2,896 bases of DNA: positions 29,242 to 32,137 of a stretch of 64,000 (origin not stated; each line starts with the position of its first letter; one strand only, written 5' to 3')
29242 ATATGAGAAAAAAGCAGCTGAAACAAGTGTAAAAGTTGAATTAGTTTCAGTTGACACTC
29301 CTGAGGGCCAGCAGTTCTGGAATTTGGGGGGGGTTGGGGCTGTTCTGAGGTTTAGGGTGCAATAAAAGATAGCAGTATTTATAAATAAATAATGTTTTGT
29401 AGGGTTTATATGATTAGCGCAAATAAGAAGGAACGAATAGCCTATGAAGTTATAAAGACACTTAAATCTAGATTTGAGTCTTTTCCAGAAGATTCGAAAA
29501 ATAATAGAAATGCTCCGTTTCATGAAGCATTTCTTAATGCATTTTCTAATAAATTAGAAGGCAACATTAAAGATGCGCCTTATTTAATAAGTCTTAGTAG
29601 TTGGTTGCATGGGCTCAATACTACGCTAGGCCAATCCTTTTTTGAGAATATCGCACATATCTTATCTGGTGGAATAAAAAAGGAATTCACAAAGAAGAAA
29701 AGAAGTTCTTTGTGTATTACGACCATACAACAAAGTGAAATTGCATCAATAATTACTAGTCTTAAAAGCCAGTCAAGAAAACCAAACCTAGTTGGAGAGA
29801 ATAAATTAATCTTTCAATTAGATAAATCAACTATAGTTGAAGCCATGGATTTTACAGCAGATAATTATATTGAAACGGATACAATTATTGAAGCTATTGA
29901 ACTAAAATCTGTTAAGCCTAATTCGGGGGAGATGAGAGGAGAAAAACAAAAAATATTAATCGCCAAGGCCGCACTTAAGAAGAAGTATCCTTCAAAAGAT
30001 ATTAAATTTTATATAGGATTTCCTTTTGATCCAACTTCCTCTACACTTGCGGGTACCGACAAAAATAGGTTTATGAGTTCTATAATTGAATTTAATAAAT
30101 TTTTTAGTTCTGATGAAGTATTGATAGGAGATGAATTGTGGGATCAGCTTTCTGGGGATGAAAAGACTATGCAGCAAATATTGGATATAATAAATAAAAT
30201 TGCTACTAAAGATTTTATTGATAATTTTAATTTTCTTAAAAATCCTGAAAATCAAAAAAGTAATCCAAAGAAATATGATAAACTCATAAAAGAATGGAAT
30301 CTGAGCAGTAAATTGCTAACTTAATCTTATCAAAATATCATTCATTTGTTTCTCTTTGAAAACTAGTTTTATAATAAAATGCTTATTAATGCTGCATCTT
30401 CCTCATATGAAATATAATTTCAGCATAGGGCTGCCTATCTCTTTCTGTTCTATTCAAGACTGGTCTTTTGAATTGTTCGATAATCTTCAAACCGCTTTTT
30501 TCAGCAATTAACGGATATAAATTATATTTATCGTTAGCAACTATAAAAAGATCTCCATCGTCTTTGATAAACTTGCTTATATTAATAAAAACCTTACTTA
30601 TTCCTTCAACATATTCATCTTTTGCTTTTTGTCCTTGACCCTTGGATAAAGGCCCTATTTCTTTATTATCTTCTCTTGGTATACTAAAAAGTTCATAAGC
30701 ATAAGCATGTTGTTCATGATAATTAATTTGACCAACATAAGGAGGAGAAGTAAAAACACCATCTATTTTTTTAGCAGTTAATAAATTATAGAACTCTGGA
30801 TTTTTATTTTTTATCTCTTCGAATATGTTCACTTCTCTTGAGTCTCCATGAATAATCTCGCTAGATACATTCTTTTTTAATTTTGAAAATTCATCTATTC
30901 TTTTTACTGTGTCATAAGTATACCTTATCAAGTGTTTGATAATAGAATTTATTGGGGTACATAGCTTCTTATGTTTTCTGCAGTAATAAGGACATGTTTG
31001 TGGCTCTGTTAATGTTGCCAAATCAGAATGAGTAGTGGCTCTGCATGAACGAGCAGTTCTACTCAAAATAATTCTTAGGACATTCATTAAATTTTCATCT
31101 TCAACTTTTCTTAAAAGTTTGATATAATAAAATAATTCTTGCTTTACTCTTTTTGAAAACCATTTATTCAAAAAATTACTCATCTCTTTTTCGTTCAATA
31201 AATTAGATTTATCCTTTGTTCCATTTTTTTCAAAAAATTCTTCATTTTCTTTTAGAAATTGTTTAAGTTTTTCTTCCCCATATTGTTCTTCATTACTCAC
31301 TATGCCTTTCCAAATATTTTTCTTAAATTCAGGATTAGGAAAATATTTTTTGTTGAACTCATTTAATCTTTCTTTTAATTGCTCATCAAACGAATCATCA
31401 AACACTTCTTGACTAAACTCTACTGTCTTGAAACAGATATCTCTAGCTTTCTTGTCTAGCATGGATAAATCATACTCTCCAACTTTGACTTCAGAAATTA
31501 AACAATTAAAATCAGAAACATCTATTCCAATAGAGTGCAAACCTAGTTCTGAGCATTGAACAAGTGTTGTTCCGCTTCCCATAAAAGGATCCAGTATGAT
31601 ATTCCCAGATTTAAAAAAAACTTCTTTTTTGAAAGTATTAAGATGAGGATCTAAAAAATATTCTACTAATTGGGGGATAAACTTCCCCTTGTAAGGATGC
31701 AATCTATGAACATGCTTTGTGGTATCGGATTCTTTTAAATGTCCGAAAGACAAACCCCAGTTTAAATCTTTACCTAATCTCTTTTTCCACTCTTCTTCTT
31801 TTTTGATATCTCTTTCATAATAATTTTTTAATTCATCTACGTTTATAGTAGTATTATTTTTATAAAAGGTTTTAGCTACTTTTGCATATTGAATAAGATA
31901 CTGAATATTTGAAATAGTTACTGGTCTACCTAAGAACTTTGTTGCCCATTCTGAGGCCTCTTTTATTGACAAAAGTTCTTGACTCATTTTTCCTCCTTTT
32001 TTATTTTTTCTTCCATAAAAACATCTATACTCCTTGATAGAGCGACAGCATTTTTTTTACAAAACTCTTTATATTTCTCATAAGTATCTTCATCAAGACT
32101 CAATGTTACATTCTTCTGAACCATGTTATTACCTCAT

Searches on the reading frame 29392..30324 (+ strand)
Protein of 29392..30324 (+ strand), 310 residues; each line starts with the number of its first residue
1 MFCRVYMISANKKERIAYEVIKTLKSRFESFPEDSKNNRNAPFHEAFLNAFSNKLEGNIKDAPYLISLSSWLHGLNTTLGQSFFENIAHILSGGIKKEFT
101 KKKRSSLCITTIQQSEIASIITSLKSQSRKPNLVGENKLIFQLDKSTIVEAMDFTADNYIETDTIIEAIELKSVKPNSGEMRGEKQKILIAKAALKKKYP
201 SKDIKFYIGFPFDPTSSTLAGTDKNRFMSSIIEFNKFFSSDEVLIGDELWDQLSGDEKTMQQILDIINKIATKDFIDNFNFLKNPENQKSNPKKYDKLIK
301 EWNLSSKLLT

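Call 87: search_protein_families(library=pfam, proteins=[window:29392-30324:+], max_evalue=0.0001)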
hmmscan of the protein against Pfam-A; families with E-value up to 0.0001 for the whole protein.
window:29392-30324:+ (310 aa): 1 family
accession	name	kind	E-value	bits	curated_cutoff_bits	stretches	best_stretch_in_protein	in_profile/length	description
PF09520.16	RE_TdeIII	-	3.5e-59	200.8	27.2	1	11-270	3-241/242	Type II restriction endonuclease, TdeIII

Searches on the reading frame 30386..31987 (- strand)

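Call 87: search_protein_families(library=pfam, proteins=[window:30386-31987:-], max_evalue=0.0001)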
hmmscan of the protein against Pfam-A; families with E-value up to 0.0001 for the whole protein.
window:30386-31987:- (533 aa): 1 family
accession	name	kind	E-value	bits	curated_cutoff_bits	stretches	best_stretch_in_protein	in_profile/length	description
PF01555.25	N6_N4_Mtase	-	1.3e-16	61.6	26.7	1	30-163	100-217/221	DNA methylase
